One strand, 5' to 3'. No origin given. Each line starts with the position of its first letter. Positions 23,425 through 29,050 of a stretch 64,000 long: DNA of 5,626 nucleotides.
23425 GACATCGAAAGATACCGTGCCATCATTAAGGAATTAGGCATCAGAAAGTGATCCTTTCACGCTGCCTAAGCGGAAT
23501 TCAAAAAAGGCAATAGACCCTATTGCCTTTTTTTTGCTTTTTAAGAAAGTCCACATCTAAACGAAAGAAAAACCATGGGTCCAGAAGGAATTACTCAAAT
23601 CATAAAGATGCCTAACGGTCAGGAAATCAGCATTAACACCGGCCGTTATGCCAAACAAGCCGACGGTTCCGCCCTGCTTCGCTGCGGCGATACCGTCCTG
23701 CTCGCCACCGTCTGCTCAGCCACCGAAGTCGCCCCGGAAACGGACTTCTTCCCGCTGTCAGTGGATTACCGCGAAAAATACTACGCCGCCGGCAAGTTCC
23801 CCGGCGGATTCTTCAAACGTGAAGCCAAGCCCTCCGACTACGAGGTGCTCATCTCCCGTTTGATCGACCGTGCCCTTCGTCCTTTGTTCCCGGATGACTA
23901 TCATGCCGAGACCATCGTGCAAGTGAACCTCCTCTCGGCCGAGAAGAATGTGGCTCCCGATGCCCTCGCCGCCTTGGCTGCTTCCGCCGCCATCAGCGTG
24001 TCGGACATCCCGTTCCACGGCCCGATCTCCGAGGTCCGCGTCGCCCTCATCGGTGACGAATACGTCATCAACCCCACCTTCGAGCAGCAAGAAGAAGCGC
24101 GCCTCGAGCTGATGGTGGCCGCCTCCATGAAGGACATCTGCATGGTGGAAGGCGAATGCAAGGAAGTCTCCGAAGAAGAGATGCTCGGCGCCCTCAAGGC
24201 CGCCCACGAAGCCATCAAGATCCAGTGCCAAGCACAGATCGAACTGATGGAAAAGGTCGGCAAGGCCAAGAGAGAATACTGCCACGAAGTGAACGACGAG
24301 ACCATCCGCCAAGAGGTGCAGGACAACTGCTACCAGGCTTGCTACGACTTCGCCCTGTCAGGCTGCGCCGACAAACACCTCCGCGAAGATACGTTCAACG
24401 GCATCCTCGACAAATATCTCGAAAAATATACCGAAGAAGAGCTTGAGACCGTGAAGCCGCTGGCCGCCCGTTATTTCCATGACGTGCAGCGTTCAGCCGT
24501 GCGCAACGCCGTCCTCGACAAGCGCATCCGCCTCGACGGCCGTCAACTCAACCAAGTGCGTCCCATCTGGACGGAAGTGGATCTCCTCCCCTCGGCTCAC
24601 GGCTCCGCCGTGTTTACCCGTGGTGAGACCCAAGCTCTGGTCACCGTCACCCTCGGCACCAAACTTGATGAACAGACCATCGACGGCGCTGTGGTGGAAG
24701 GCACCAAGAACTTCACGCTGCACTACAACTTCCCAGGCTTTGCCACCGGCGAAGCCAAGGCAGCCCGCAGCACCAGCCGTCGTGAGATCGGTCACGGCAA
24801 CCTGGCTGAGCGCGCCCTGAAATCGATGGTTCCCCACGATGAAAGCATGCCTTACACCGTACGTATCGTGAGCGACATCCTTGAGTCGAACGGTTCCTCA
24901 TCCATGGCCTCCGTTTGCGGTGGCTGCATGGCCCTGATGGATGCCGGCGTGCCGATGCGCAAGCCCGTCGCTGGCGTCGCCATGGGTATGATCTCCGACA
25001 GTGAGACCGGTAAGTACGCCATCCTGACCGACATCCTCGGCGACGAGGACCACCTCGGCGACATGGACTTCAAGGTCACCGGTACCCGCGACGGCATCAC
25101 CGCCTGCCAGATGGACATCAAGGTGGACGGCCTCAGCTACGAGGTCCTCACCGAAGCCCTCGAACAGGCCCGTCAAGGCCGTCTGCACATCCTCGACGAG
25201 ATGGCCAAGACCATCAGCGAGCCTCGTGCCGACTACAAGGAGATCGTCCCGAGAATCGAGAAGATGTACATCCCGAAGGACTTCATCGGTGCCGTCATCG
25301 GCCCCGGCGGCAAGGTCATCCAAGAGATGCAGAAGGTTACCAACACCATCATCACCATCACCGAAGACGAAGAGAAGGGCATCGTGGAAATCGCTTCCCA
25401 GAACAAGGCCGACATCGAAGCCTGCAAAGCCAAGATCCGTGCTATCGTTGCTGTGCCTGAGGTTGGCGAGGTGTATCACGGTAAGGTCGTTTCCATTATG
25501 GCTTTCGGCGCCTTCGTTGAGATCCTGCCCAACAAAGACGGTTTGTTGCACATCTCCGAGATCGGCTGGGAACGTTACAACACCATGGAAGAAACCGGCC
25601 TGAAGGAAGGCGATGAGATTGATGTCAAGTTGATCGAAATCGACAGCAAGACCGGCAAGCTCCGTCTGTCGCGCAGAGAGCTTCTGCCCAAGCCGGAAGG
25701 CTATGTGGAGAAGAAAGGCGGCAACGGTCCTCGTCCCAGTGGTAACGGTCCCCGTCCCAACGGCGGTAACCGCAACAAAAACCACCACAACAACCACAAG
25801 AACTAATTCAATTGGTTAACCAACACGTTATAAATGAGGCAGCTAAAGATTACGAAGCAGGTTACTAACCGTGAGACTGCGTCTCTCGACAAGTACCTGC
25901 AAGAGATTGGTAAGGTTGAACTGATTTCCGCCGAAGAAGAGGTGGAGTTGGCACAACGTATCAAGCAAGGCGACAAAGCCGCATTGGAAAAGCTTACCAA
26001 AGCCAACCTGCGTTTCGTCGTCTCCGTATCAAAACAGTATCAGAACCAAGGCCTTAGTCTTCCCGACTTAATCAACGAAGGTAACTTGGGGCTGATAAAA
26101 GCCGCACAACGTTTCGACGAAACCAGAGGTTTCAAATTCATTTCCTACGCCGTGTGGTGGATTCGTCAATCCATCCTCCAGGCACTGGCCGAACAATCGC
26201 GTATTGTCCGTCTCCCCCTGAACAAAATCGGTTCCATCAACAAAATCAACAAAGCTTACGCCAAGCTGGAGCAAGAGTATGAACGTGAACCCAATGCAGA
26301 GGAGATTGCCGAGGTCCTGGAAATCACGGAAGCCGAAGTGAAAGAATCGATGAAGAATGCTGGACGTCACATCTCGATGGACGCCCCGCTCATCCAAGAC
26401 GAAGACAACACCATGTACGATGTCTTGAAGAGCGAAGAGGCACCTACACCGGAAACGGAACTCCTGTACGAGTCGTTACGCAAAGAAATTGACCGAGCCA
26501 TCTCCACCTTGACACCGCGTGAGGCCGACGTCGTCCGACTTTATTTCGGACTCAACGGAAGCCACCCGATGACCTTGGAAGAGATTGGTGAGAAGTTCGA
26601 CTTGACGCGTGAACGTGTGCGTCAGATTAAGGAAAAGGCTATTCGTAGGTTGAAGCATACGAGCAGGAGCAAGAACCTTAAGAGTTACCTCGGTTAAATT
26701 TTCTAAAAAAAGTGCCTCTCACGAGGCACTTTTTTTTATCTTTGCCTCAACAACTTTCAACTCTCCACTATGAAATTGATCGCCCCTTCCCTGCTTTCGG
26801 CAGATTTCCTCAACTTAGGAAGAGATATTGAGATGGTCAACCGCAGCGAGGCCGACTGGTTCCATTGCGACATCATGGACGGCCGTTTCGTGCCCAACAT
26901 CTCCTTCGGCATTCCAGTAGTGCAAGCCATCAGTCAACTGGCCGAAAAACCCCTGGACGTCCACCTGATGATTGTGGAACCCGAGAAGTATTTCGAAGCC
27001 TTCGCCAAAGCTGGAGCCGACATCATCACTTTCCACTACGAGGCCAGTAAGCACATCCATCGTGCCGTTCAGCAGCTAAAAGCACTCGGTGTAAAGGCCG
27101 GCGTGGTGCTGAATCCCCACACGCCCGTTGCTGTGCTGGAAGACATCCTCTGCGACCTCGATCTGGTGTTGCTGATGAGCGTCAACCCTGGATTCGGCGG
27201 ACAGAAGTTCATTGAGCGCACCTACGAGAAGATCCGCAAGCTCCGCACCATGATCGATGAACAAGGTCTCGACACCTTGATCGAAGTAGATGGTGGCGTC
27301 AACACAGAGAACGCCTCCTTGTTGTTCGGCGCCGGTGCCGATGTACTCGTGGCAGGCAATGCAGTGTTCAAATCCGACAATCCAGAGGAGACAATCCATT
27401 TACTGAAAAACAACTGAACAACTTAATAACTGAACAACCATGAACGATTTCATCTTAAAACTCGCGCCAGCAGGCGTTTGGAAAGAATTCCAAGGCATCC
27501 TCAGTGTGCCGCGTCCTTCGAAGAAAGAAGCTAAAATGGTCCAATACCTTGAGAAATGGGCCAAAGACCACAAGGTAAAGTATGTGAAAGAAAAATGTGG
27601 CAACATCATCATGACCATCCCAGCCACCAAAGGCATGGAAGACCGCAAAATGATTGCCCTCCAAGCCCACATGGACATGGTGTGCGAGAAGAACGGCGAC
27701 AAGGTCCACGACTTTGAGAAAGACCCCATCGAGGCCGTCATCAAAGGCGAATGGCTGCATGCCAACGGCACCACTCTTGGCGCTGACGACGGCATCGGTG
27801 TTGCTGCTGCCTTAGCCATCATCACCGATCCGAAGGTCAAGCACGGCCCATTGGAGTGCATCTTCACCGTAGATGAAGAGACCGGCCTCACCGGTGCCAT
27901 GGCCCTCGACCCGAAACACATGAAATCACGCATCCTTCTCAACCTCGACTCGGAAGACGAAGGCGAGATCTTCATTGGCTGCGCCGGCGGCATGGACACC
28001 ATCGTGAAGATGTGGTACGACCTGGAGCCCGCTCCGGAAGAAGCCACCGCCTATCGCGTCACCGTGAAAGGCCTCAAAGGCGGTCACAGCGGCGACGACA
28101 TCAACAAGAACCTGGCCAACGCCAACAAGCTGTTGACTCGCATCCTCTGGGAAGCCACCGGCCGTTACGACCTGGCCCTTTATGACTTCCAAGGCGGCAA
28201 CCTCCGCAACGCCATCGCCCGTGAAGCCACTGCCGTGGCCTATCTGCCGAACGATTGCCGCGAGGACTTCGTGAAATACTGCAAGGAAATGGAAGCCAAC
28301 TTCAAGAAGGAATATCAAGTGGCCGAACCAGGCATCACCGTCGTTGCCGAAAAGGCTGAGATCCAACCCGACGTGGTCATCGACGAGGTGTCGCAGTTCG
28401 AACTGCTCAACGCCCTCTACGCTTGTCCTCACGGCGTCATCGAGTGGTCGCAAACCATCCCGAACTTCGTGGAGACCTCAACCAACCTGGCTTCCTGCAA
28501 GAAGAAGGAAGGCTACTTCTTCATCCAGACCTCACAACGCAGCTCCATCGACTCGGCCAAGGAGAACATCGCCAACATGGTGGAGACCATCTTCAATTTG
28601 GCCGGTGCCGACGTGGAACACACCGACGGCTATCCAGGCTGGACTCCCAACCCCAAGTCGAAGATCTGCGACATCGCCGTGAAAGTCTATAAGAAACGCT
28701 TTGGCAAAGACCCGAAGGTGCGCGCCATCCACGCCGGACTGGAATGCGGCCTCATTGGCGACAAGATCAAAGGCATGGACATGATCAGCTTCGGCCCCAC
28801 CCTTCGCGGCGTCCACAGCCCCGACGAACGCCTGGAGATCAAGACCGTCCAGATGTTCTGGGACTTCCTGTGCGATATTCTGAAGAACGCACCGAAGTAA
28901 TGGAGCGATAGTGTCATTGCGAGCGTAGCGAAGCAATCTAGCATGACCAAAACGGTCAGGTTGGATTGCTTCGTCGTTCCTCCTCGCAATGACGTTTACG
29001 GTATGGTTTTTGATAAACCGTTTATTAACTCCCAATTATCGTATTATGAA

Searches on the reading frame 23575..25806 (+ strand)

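Call 9: search_protein_families(library=pfam, proteins=[window:23575-25806:+], max_evalue=0.00001)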
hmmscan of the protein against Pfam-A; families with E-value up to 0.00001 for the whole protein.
window:23575-25806:+ (743 aa): 5 families
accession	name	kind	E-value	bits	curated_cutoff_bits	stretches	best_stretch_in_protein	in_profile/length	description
PF01138.27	RNase_PH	-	1.1e-61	207.4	25.5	2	327-460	1-130/130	3' exoribonuclease family, domain 1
PF03725.20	RNase_PH_C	-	4.2e-22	78.3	20.8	2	149-213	1-67/67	3' exoribonuclease family, domain 2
PF00575.29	S1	-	3.1e-18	66.4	22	1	628-701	2-74/74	S1 RNA binding domain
PF00013.35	KH_1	-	2.5e-12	46.8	21.5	1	562-622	2-65/66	KH domain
PF03726.19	PNPase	-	3.3e-06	27.9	24.6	0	265-324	21-81/81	Polyribonucleotide nucleotidyltransferase, RNA binding domain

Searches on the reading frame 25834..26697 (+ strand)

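Call 89: search_protein_families(library=pfam, proteins=[window:25834-26697:+], max_evalue=0.00001)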
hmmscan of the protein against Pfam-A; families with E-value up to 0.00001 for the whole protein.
window:25834-26697:+ (287 aa): 4 families
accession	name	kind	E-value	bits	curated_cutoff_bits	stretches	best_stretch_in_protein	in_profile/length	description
PF04545.22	Sigma70_r4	-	7.6e-20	70.6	24.1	1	222-275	1-50/50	Sigma-70, region 4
PF04539.22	Sigma70_r3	-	2.2e-19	69.8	25.3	1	135-208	3-76/78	Sigma-70 region 3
PF04542.20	Sigma70_r2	-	2.3e-17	63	24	1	56-123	3-70/71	Sigma-70 region 2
PF00140.25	Sigma70_r1_2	-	2.1e-14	53.6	22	1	17-49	2-34/34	Sigma-70 factor, region 1.2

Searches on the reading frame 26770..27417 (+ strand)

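Call 89: search_protein_families(library=pfam, proteins=[window:26770-27417:+], max_evalue=0.00001)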
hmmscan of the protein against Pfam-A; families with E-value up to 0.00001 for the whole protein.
window:26770-27417:+ (215 aa): 1 family
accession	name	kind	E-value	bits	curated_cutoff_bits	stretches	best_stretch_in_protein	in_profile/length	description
PF00834.25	Ribul_P_3_epim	-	3.5e-84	281.6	21.1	1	4-200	2-198/198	Ribulose-phosphate 3 epimerase family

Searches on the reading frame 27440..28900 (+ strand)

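Call 89: search_protein_families(library=pfam, proteins=[window:27440-28900:+], max_evalue=0.00001)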
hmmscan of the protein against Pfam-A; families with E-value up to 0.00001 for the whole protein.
window:27440-28900:+ (486 aa): 2 families
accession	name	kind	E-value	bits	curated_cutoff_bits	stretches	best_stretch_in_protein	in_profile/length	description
PF01546.33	Peptidase_M20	-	9.5e-18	65.3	24.6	1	73-482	1-205/206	Peptidase family M20/M25/M40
PF07687.19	M20_dimer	-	2.3e-07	31.2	21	1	205-293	9-104/107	Peptidase dimerisation domain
